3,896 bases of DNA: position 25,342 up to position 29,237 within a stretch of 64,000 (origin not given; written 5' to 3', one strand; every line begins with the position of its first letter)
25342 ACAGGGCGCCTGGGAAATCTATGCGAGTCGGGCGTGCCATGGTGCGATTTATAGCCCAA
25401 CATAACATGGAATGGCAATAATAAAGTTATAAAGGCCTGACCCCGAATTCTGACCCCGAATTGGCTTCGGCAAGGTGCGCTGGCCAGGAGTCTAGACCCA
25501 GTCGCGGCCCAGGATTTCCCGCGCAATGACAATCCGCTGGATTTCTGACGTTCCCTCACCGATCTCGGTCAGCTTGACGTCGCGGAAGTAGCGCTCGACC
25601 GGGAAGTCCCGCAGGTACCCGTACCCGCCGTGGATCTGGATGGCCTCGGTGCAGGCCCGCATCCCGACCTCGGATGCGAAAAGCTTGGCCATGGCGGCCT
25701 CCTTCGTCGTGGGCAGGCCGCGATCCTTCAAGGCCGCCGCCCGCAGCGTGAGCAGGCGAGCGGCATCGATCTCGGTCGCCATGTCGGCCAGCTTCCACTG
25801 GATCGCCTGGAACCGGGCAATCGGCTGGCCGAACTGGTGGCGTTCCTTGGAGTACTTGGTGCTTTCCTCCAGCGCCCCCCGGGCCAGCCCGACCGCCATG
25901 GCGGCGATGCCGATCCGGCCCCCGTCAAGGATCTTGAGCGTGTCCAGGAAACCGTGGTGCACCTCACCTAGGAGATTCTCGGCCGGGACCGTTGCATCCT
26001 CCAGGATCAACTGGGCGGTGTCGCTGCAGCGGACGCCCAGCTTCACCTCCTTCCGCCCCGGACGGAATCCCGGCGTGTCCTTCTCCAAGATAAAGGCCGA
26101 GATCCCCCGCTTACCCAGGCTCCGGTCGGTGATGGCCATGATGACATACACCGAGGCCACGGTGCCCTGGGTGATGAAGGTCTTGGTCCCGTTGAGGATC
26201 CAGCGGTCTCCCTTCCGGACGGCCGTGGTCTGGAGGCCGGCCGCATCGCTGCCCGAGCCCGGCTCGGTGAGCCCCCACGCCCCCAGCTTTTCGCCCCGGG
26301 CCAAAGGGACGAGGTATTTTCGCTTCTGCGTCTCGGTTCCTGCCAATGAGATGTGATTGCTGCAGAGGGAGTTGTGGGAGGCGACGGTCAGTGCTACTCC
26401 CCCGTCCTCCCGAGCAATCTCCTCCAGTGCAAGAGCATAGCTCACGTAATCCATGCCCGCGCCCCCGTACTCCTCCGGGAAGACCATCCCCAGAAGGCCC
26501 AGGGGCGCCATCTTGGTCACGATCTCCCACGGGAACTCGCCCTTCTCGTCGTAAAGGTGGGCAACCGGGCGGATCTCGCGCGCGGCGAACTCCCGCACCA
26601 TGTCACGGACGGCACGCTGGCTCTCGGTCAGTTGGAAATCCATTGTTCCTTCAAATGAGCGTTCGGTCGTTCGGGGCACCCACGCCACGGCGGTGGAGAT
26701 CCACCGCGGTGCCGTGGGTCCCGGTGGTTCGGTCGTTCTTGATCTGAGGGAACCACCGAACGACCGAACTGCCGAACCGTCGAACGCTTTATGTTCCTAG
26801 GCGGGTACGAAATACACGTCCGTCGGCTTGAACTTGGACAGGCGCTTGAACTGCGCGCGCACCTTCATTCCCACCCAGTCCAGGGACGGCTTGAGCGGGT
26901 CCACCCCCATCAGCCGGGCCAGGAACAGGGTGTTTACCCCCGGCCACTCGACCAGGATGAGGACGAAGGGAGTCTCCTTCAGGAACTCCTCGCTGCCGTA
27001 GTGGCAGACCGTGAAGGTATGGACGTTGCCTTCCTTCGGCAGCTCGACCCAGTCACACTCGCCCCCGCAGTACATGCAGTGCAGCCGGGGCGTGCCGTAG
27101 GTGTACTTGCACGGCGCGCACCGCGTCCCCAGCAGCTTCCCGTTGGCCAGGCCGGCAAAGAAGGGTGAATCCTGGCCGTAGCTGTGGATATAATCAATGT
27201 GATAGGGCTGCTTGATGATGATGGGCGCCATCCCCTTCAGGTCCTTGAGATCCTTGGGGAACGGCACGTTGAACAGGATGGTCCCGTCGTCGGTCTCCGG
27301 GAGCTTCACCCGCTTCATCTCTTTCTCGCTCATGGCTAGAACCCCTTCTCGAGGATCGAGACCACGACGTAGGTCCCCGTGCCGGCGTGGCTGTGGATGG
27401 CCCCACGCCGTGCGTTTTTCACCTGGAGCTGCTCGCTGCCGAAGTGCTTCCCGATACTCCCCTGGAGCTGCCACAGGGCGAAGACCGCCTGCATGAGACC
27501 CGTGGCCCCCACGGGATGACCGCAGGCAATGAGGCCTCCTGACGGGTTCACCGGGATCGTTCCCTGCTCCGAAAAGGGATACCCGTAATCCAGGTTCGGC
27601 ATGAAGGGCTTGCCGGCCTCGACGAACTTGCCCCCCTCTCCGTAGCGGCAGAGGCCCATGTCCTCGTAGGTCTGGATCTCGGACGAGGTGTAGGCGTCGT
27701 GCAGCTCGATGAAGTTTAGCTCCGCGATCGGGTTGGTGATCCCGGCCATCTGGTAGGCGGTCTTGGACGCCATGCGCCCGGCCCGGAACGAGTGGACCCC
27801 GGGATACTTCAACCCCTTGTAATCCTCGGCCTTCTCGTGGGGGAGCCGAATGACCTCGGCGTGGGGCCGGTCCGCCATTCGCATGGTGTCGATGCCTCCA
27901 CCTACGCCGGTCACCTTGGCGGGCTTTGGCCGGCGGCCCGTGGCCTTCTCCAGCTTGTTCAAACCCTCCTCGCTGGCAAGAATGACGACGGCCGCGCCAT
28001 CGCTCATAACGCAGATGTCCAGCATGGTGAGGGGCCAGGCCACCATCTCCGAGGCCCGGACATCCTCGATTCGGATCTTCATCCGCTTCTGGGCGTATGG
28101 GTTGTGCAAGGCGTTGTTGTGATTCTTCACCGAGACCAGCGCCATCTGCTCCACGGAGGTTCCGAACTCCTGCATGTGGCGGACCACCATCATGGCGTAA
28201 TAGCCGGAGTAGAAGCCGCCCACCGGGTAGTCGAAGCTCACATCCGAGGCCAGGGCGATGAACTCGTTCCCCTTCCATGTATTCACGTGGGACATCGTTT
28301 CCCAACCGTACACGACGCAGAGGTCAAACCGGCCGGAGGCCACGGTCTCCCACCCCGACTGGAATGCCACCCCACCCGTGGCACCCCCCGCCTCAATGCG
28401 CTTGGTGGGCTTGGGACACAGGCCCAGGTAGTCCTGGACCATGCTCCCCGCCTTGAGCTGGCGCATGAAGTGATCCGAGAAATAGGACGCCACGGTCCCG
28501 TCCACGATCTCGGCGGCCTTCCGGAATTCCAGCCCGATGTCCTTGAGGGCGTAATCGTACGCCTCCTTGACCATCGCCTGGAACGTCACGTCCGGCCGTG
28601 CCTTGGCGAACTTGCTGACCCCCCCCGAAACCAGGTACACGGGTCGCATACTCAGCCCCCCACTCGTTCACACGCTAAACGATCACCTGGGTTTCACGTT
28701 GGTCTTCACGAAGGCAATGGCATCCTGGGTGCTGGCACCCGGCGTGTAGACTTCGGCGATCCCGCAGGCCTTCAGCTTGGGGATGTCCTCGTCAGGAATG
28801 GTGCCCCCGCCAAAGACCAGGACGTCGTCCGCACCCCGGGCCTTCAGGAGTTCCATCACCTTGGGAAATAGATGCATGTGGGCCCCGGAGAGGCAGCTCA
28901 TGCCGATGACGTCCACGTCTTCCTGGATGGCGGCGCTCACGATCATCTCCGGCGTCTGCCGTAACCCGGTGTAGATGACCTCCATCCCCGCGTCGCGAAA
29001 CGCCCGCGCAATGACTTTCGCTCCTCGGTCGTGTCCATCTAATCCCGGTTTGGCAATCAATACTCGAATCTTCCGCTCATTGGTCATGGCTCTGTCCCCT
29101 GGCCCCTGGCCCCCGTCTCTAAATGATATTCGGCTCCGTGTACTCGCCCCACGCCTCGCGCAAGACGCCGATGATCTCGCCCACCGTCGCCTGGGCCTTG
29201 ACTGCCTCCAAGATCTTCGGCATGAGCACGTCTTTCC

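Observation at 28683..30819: Split IcmAB-like B12 acyl-CoA mutase with a hybrid specificity pair (Tyr + Gln)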

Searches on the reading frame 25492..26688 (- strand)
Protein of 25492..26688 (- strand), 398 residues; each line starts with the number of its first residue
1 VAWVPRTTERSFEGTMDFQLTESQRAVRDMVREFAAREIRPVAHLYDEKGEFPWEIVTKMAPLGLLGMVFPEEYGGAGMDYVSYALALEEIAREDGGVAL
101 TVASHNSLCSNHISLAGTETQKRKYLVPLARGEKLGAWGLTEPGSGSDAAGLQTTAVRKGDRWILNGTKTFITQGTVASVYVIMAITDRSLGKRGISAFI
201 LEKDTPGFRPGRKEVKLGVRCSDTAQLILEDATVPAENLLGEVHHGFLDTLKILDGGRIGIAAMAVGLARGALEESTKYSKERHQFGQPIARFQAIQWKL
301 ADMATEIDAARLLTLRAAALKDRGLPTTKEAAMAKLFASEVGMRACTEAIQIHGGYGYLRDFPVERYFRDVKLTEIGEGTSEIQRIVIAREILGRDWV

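Call 11: search_protein_families(library=pfam, proteins=[window:25492-26688:-], max_evalue=0.00001)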
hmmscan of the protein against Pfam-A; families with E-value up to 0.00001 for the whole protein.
window:25492-26688:- (398 aa): 4 families
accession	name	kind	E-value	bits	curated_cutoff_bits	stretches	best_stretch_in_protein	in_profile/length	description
PF00441.29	Acyl-CoA_dh_1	-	1.6e-54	184.6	22.4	1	245-393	2-150/150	Acyl-CoA dehydrogenase, C-terminal domain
PF02771.21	Acyl-CoA_dh_N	-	3.9e-41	140.4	22.9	1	21-133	1-113/113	Acyl-CoA dehydrogenase, N-terminal domain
PF08028.16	Acyl-CoA_dh_2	-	2.3e-27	96.3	22.7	1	259-375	1-127/134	Acyl-CoA dehydrogenase, C-terminal domain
PF02770.24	Acyl-CoA_dh_M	-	1.8e-24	86.1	33.3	1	138-231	2-96/97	Acyl-CoA dehydrogenase, middle domain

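Call 39: search_protein_families(library=ncbifam, proteins=[window:25492-26688:-], max_evalue=1e-10)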
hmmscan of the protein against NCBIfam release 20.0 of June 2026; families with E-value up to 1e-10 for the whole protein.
window:25492-26688:- (398 aa): 22 families
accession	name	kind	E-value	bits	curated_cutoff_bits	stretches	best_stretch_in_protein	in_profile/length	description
NF042972.1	AcrlCoAredClosAcrC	equivalog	1.1e-142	475.2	640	1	16-393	1-377/378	acryloyl-CoA reductase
NF043006.1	CyhCrbnylCoADH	equivalog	4.3e-104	348.5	650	1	20-393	4-376/380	cyclohexane-1-carbonyl-CoA dehydrogenase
NF058590.1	AcCoDHFadEBacil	equivalog_domain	1.8e-97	327.3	600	1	19-394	20-412/586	acyl-CoA dehydrogenase FadE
NF045552.1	GlutCoADH_Des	equivalog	1.7e-95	320.5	470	1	16-394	1-381/387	glutaryl-CoA dehydrogenase Acd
NF042439.1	SulpropCoADesulf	equivalog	5.2e-94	315.1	600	1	29-395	2-373/379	3-sulfinopropanoyl-CoA desulfinase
NF045652.1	ProlPCPDhRedW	equivalog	2.3e-77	260.3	650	1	24-392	4-373/376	L-prolyl-[peptidyl-carrier protein] dehydrogenase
NF053553.1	prodigi_MBC_PigA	equivalog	1.1e-71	242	500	1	16-392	1-379/381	prodigiosin MBC biosynthesis dehydrogenase PigA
NF008997.0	PRK12341.1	equivalog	1.5e-71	241.5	537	1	16-393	1-377/382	acyl-CoA dehydrogenase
TIGR03207.1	cyc_hxne_CoA_dh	equivalog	4.7e-70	236.2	575.35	1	20-391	1-370/372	cyclohexanecarboxyl-CoA dehydrogenase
NF052270.1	Staph_DH_FadE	equivalog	9.4e-59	199.1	600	1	19-395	20-396/400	acyl-CoA dehydrogenase FadE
NF002885.1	PRK03354.1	equivalog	3.9e-58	197.3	540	1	16-393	1-374/378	crotonobetainyl-CoA dehydrogenase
NF007000.1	PRK09463.1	subfamily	3.1e-36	125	600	1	45-357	67-397/726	acyl-CoA dehydrogenase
TIGR03203.1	pimD_small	equivalog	5.4e-35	121.2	652.7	1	17-382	1-366/378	pimeloyl-CoA dehydrogenase small subunit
NF049984.1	Rv1679_FadE16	equivalog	2e-33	116.1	600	1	42-381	15-354/371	Rv1679 family acyl-CoA dehydrogenase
TIGR03204.1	pimC_large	equivalog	6.4e-31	107.6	623.85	1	20-341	4-327/395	pimeloyl-CoA dehydrogenase large subunit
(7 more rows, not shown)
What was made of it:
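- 25492..26688 (-): Short-chain (Bcd-like) acyl-CoA dehydrogenase 1. Calls 11, 39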

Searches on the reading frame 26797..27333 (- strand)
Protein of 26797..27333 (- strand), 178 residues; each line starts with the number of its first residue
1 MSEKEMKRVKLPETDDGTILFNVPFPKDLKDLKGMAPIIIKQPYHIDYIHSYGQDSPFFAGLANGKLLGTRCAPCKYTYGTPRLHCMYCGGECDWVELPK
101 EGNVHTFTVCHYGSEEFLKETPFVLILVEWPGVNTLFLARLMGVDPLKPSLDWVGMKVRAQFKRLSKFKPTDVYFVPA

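Call 11: search_protein_families(library=pfam, proteins=[window:26797-27333:-], max_evalue=0.00001)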
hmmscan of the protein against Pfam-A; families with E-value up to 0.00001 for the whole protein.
window:26797-27333:- (178 aa): 2 families
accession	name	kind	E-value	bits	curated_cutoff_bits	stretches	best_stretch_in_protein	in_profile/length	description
PF01796.24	OB_ChsH2_C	-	5.7e-12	45.8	27.1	1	95-163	1-65/65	ChsH2, C-terminal OB-fold domain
PF12172.15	zf-ChsH2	-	7.1e-06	26.2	23.2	0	59-92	1-34/37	ChsH2, rubredoxin-like zinc ribbon domain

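Call 39: search_protein_families(library=ncbifam, proteins=[window:26797-27333:-], max_evalue=1e-10)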
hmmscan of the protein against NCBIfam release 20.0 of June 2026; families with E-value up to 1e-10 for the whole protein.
window:26797-27333:- (178 aa): 0 families

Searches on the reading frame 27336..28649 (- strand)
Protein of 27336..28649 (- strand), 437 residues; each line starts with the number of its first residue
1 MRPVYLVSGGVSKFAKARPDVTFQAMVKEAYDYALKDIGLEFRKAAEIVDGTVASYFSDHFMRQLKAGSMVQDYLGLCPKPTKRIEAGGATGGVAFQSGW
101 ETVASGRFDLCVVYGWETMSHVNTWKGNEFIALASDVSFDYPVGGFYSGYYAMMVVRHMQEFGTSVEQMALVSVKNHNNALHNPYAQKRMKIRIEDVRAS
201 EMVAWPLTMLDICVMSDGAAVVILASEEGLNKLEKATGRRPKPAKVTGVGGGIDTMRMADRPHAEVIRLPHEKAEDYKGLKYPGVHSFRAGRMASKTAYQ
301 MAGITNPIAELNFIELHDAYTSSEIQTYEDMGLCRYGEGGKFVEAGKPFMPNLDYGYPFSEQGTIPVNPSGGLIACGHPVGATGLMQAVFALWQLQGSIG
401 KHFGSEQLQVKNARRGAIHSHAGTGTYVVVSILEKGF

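Call 11: search_protein_families(library=pfam, proteins=[window:27336-28649:-], max_evalue=0.00001)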
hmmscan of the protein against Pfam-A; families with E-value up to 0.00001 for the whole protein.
window:27336-28649:- (437 aa): 3 families
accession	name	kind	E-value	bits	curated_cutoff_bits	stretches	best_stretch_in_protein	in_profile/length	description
PF22691.2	Thiolase_C_1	-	1.5e-26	93.3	28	1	288-435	17-144/144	Thiolase C-terminal domain-like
PF00108.29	Thiolase_N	-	4.3e-12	46.4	26.4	1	11-228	8-260/260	Thiolase, N-terminal domain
PF02803.24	Thiolase_C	-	1e-07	32.1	27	1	293-397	26-99/123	Thiolase, C-terminal domain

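Call 38: search_solved_structures(query=window:27336-28649:-, max_evalue=0.001, show_alignments=3)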
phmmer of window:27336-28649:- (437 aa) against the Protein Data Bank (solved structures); distinct sequences matched with E-value up to 0.001: 20.
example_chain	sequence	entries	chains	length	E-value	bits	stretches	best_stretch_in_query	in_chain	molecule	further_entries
6esq_A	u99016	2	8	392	3.8e-45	157.8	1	1-433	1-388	acetoacetyl-CoA thiolase | Acetyl-CoA acetyltransferase thiolase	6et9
7yvy_A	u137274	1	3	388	1.9e-43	152.2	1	34-434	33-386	Acetyl-CoA acetyltransferase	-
7pxp_C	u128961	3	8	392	7.5e-42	147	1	2-402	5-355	Benzoylsuccinyl-CoA thiolase subunit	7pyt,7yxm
6hsj_A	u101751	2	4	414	5.9e-36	127.6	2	290-437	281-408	SCP2-thiolase (type-1)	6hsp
6hrv_A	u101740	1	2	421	6.3e-36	127.5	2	290-437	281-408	SCP2-thiolase (type-1)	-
4yzo_A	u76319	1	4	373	3.2e-34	121.8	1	6-431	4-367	Putative acyl-CoA acyltransferase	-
4bia_A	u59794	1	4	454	9.1e-31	110.5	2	289-402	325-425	3-KETOACYL-COA THIOLASE, PUTATIVE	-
4bi9_A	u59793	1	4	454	3.1e-30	108.7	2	289-402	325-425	3-KETOACYL-COA THIOLASE, PUTATIVE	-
4u4e_A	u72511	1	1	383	2.8e-26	95.7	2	72-258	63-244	Thiolase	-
3zbl_A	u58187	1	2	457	8.1e-24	87.6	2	291-398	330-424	3-KETOACYL-COA THIOLASE-LIKE PROTEIN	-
3zbk_A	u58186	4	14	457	8.1e-24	87.6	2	291-398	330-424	3-KETOACYL-COA THIOLASE-LIKE PROTEIN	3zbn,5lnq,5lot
3zbg_A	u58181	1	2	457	2.1e-23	86.2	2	291-398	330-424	3-KETOACYL-COA THIOLASE-LIKE PROTEIN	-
5m3k_C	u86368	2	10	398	9.8e-19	70.8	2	12-169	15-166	2,4-diacetylphloroglucinol biosynthesis protein PhlC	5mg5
9skm_I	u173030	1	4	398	6.6e-18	68.1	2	12-168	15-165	2,4-diacetylphloroglucinol biosynthesis protein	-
9skh_I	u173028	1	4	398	1.4e-17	67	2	12-168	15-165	2,4-diacetylphloroglucinol biosynthesis protein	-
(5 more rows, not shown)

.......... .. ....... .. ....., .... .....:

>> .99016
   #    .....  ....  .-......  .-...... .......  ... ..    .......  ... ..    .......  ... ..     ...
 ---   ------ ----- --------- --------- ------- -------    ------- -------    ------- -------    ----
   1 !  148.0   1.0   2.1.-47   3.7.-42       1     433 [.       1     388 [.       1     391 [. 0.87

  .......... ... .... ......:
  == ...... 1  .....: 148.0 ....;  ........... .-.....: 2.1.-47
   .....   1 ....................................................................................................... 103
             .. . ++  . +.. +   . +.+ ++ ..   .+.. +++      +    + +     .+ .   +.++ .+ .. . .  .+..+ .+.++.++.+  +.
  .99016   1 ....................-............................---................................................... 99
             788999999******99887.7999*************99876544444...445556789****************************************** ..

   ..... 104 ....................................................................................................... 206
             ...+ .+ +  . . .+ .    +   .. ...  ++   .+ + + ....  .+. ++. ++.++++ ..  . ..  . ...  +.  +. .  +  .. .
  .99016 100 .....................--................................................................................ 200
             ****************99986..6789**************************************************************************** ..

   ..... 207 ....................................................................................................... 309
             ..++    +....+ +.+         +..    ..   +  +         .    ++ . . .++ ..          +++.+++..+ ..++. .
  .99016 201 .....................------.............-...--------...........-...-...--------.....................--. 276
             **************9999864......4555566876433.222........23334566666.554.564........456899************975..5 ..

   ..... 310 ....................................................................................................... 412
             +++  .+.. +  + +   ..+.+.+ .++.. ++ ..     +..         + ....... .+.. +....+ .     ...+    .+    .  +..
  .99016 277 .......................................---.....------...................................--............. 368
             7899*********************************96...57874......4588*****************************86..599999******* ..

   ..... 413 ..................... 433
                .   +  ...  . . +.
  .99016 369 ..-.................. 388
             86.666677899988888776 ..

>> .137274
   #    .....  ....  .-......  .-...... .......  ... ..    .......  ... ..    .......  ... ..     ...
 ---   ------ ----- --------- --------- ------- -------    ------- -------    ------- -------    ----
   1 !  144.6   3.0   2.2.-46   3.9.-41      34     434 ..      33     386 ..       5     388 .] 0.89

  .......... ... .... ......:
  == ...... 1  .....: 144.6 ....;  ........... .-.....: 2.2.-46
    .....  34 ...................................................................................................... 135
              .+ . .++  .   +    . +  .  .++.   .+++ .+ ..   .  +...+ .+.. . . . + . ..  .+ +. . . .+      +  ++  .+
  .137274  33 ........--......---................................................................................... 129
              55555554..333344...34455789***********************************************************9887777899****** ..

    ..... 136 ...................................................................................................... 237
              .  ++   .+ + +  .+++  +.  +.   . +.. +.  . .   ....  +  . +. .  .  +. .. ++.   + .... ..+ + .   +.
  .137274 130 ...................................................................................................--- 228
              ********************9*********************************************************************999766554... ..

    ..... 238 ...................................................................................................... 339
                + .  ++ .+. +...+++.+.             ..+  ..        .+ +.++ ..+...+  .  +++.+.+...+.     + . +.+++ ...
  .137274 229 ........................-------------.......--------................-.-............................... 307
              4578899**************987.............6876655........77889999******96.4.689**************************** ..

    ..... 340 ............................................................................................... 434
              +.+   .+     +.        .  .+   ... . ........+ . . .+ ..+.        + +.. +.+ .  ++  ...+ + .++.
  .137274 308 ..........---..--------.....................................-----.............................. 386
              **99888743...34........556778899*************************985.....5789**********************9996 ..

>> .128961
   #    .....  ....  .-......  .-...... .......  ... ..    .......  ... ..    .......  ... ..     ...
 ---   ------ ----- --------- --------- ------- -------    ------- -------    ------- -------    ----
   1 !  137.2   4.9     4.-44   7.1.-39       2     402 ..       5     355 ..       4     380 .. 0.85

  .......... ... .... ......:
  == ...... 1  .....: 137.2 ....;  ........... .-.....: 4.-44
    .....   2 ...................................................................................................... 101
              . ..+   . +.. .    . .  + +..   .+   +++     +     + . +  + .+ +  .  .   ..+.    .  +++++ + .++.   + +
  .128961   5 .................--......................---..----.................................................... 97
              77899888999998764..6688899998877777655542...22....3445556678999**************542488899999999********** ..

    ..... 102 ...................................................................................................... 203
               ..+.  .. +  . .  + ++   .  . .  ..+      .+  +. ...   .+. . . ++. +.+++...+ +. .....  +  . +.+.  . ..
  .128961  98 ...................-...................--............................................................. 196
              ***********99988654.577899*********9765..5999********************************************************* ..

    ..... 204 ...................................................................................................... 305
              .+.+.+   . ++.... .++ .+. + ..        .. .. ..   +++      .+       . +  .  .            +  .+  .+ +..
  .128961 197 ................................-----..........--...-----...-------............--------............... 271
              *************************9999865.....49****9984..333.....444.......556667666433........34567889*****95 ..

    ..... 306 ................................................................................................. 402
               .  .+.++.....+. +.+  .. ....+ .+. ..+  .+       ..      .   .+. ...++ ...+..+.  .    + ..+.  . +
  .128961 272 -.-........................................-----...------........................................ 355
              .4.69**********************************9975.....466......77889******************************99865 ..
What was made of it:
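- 27336..28649 (-): Thiolase-fold protein lacking both catalytic cysteines. Aligned to archaeal thiolase 6ESQ, EAACASG becomes EAGGATG and HDCF becomes HDAY (call 38).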

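Call 39: search_protein_families(library=ncbifam, proteins=[window:27336-28649:-], max_evalue=1e-10)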
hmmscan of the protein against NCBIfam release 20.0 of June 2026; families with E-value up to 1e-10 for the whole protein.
window:27336-28649:- (437 aa): 18 families
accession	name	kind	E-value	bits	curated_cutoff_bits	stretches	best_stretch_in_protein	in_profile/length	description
NF004982.0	PRK06365.1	equivalog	3.7e-195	649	695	1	1-434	15-427/430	thiolase domain-containing protein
NF004720.0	PRK06064.1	subfamily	1.3e-91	307.3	420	1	1-435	1-387/389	thiolase domain-containing protein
NF053570.1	AcCoTHIOL_METTL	equivalog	3.2e-69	233.6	600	2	1-230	1-224/385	acetyl-CoA acetyltransferase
NF009228.0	PRK12578.1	subfamily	2.7e-67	227.1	485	1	3-434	4-386/387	thiolase domain-containing protein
NF005704.0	PRK07516.1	subfamily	3.3e-61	207.4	412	2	4-238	4-238/389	thiolase domain-containing protein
NF006180.0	PRK08313.1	subfamily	9.5e-56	189.3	514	1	4-433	6-382/389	thiolase domain-containing protein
NF004810.0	PRK06157.1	equivalog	1.8e-54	185.4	403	1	4-432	9-392/400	acetyl-CoA acetyltransferase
NF004721.0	PRK06065.1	equivalog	7.3e-54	183.1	455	1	4-405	12-368/393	thiolase domain-containing protein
NF006102.0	PRK08256.1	subfamily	1e-50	173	436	2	284-435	261-392/394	lipid-transfer protein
NF004715.0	PRK06059.1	equivalog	2.3e-47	161.8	424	1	2-429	4-396/399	lipid-transfer protein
NF053628.1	BnzsclthlBbsBGT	equivalog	2.8e-44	151.5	750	2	2-248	5-235/389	benzoylsuccinyl-CoA thiolase subunit BbsB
NF004936.0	PRK06289.1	equivalog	4.5e-43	147.6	375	1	3-434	4-402/405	acetyl-CoA acetyltransferase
NF006010.0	PRK08142.1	subfamily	3.5e-42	144.5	462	1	15-414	17-363/388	thiolase domain-containing protein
NF004811.0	PRK06158.1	subfamily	1.3e-41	142.9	421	1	19-424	24-369/384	acetyl-CoA acetyltransferase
NF004722.0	PRK06066.1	equivalog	3.7e-41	141.4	516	2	5-234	7-229/385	thiolase domain-containing protein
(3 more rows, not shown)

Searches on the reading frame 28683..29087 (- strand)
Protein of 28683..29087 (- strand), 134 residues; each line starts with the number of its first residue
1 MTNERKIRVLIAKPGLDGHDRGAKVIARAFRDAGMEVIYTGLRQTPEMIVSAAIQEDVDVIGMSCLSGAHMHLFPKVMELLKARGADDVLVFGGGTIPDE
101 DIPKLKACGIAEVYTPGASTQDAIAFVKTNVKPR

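Call 3: search_protein_families(library=ncbifam, proteins=[window:28683-29087:-], max_evalue=0.00001)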
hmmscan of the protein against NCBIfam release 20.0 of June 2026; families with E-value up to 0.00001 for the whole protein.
window:28683-29087:- (134 aa): 9 families
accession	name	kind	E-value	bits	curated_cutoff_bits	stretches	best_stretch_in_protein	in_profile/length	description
TIGR00640.1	acid_CoA_mut_C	subfamily_domain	6.2e-53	178.3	57.45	1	5-132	1-128/132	methylmalonyl-CoA mutase C-terminal domain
NF006944.0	PRK09426.1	equivalog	2.4e-37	128.3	876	1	4-127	587-710/721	methylmalonyl-CoA mutase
NF045497.1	IsobCoAmut_IcmF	equivalog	6e-24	83.9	1500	1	6-120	2-118/1076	fused isobutyryl-CoA mutase/GTPase IcmF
NF002612.0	PRK02261.1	equivalog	1.3e-12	47.5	110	1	6-132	3-135/148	methylaspartate mutase subunit S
TIGR01501.1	MthylAspMutase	equivalog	5.9e-12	45.5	135.8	1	9-131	4-132/134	methylaspartate mutase subunit S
TIGR02082.1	metH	equivalog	9.3e-07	26.8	1010.85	1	4-98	731-825/1182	methionine synthase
NF047996.1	corrin_MtgC_2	exception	1.8e-06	27.6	370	1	15-110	98-195/212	glycine betaine-specific corrinoid protein MtgC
NF040669.1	MtaC2_Meth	equivalog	2.2e-06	27.2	450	1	4-97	124-218/267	methanol--corrinoid protein MtaC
NF041607.1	dimeth_corrin_MtbC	equivalog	4.3e-06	26.4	350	1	17-96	93-173/203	dimethylamine corrinoid protein MtbC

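Call 4: search_protein_families(library=pfam, proteins=[window:28683-29087:-])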
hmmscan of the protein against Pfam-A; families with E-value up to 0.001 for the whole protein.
window:28683-29087:- (134 aa): 1 family
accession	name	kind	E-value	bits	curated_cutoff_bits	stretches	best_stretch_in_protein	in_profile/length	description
PF02310.24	B12-binding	-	1.8e-27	96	32.1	1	8-124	2-120/121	B12 binding domain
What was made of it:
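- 28683..29087 (-): Mutase small subunit, 134 aa, B12-binding (IcmB-like). PF02310 96 bits; TIGR00640 178 bits (calls 3, 4).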
